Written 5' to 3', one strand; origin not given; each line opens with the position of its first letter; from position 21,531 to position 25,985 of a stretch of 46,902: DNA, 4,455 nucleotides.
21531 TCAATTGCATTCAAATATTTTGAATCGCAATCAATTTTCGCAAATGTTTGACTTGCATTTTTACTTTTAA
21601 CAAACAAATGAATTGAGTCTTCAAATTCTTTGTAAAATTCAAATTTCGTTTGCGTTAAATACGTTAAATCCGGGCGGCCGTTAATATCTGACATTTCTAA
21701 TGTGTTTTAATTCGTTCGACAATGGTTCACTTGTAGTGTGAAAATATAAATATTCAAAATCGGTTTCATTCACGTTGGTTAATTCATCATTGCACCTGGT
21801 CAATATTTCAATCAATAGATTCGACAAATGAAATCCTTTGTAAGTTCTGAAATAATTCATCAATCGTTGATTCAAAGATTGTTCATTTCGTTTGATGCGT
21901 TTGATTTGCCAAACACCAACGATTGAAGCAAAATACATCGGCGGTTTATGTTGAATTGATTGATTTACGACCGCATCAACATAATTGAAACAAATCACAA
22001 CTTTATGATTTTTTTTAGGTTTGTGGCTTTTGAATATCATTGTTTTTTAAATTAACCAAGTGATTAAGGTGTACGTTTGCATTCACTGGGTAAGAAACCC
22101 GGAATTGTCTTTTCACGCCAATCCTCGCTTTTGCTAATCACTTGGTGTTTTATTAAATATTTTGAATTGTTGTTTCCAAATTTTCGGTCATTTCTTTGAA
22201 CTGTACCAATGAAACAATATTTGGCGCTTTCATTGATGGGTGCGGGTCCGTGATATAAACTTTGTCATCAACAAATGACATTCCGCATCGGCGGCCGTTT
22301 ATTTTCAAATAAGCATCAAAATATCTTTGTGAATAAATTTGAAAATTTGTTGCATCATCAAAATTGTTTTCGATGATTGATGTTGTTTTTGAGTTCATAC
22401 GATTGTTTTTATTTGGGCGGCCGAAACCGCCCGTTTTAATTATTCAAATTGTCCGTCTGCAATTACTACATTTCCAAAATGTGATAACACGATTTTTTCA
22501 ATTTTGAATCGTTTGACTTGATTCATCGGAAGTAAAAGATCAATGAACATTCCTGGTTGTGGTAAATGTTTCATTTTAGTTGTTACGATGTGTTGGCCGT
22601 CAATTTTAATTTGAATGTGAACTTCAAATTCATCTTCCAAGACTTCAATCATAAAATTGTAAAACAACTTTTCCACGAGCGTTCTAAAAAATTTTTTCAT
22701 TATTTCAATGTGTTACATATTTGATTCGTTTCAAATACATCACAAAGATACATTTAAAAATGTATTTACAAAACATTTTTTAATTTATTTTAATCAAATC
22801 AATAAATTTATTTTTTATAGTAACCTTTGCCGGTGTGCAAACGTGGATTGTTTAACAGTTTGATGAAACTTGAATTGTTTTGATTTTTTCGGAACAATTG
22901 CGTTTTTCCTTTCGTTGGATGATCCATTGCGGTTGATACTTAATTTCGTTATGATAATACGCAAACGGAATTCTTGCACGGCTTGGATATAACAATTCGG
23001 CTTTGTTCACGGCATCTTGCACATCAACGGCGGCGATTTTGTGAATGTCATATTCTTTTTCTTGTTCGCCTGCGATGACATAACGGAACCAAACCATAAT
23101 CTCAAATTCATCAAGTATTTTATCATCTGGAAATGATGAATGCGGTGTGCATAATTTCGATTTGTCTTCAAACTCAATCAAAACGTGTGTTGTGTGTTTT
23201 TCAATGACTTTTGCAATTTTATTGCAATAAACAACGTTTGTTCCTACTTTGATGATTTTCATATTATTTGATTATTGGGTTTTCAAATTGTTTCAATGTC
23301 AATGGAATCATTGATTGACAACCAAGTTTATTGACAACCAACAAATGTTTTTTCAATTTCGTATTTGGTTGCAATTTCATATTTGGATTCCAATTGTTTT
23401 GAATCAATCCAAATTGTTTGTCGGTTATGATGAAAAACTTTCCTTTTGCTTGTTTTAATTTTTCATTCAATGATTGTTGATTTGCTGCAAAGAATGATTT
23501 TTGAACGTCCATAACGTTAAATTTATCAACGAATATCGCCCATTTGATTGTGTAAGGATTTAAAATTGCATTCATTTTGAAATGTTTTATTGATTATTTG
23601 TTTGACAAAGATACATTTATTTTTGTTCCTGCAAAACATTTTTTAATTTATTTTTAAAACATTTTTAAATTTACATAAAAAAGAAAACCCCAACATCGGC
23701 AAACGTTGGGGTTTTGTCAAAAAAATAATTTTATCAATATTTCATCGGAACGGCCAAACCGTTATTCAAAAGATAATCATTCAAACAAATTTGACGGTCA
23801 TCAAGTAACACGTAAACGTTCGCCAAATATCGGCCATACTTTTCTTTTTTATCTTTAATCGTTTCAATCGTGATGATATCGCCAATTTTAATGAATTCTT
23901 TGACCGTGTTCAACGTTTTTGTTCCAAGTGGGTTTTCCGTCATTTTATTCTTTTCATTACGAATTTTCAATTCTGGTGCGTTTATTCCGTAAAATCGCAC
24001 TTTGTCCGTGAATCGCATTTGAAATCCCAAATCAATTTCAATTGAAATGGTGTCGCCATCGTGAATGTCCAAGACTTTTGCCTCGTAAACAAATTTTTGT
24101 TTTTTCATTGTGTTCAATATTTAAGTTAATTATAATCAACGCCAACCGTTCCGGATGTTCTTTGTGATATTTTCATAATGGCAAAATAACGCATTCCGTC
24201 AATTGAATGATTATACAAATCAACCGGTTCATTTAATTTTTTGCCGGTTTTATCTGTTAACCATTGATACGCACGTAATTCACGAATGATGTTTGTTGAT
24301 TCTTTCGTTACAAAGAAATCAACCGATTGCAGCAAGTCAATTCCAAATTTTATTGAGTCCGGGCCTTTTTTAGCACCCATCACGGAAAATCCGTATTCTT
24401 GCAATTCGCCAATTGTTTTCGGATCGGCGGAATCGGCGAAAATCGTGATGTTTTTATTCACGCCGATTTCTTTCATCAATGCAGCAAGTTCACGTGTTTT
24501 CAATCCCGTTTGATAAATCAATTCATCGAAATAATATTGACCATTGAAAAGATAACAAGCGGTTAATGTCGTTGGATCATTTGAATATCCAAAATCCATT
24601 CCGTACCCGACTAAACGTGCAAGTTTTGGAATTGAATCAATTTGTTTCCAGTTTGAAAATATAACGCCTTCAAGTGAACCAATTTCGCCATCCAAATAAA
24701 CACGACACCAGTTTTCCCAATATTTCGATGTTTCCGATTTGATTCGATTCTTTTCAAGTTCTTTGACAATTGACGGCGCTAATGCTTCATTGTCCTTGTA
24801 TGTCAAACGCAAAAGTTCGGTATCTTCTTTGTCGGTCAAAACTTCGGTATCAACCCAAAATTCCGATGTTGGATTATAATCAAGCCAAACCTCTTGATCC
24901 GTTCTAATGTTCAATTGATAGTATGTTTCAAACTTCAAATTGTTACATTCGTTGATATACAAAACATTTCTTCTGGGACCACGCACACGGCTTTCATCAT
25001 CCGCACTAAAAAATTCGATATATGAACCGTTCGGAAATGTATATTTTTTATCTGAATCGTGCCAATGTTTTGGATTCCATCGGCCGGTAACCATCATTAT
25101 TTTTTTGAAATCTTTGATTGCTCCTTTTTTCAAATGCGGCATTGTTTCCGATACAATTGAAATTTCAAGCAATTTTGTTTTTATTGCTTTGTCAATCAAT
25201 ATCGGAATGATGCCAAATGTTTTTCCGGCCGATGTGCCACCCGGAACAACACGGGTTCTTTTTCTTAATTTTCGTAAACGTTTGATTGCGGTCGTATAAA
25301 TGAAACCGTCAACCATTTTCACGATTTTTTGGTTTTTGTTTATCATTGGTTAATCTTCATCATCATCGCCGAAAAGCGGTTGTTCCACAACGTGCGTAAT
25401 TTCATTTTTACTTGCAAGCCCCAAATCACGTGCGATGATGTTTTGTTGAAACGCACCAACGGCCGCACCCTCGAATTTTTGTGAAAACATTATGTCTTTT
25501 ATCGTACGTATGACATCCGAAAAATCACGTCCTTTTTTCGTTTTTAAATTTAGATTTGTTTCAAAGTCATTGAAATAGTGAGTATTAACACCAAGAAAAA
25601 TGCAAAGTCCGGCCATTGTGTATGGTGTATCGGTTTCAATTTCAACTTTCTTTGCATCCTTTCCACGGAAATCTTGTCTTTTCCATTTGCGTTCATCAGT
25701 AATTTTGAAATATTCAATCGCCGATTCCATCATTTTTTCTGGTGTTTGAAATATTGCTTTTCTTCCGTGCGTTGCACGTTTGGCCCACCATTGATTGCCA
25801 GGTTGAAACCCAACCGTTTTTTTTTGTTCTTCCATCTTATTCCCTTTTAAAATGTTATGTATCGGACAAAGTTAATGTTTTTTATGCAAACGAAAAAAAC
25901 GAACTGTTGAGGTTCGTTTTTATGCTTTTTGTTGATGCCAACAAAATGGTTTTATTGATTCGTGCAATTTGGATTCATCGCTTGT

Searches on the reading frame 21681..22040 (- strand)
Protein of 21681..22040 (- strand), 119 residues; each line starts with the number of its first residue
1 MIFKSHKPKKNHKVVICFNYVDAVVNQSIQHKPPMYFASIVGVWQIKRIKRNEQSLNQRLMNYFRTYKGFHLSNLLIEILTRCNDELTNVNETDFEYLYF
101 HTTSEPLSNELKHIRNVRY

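Call 73: search_protein_families(library=phrogs, max_evalue=0.001, proteins=[window:21681-22040:-])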
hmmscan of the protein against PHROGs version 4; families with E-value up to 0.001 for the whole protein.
window:21681-22040:- (119 aa): 1 family
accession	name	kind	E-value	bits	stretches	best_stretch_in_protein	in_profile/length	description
phrog_13207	-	unknown function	1.3e-81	271.6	1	1-119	1-119/119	-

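Call 94: search_protein_families(library=pfam, max_evalue=0.01, proteins=[window:21681-22040:-])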
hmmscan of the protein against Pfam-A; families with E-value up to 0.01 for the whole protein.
window:21681-22040:- (119 aa): 1 family
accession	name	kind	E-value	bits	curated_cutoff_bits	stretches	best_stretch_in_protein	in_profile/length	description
PF17489.7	Tnp_22_trimer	-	0.0041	17.8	22.2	1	44-57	25-38/43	L1 transposable element trimerization domain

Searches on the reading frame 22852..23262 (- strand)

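Call 73: search_protein_families(library=phrogs, max_evalue=0.001, proteins=[window:22852-23262:-])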
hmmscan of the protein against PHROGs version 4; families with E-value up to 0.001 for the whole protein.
window:22852-23262:- (136 aa): 2 families
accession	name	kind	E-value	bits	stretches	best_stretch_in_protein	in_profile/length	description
phrog_13650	-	unknown function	2.2e-48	164.1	1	2-112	4-114/115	-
phrog_6526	-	unknown function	2e-05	26.1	1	53-88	3-38/88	-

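Call 94: search_protein_families(library=pfam, max_evalue=0.01, proteins=[window:22852-23262:-])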
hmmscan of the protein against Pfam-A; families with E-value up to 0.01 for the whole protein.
window:22852-23262:- (136 aa): 0 families

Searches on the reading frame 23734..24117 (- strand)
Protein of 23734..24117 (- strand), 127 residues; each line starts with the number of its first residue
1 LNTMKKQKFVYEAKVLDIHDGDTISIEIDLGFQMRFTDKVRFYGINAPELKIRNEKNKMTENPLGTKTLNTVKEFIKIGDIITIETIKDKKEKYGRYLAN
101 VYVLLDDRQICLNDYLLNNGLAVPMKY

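Call 72: search_protein_families(library=phrogs, max_evalue=0.001, proteins=[window:23734-24117:-])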
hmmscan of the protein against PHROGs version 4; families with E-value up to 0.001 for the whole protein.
window:23734-24117:- (127 aa): 3 families
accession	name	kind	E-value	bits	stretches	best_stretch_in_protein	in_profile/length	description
phrog_452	-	DNA, RNA and nucleotide metabolism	2.5e-41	142.7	1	2-126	60-178/201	endonuclease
phrog_8809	-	unknown function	2.9e-09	35.5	1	3-123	1092-1202/2317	-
phrog_20876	-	DNA, RNA and nucleotide metabolism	1.1e-07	32.1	1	11-127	166-274/395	nuclease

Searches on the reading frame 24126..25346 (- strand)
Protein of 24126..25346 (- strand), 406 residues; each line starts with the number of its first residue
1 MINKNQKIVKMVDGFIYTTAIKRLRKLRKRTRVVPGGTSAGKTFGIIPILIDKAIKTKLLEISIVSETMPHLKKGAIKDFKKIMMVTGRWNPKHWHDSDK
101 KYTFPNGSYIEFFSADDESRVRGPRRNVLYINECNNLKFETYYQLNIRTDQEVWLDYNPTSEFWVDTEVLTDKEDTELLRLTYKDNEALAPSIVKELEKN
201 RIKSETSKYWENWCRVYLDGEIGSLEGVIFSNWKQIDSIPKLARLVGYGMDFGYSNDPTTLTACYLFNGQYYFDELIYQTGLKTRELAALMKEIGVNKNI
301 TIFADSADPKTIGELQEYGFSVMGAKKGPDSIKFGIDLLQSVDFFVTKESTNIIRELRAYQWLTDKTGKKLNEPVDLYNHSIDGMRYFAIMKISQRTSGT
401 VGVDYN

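Call 72: search_protein_families(library=phrogs, max_evalue=0.001, proteins=[window:24126-25346:-])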
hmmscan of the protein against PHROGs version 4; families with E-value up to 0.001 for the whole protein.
window:24126-25346:- (406 aa): 7 families
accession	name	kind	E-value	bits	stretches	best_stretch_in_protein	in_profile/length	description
phrog_2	-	head and packaging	1.1e-35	124.6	1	23-394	275-594/807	terminase large subunit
phrog_5653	-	head and packaging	1.4e-34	120.6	1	222-395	3-183/199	terminase large subunit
phrog_6672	-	head and packaging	7.3e-30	104.4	1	267-396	3-133/145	terminase large subunit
phrog_3717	-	head and packaging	1.8e-16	61.4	1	22-265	16-271/277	terminase large subunit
phrog_979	-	head and packaging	5.4e-10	39.6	1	29-181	166-335/642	terminase large subunit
phrog_18557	-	head and packaging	1e-07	33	1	324-397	3-77/88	terminase large subunit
phrog_10250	-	head and packaging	1.2e-06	29.4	1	216-393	12-216/228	terminase large subunit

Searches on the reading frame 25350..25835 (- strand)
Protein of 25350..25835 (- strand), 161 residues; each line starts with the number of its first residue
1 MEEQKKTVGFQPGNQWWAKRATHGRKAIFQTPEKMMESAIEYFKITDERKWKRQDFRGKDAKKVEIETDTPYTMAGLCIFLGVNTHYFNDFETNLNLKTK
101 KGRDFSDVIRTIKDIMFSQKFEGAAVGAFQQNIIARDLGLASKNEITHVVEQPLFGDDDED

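Call 72: search_protein_families(library=phrogs, max_evalue=0.001, proteins=[window:25350-25835:-])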
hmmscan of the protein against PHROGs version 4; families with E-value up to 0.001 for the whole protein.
window:25350-25835:- (161 aa): 1 family
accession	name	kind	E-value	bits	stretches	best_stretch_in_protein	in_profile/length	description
phrog_606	-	head and packaging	4.9e-45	154.6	1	8-158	3-148/167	terminase small subunit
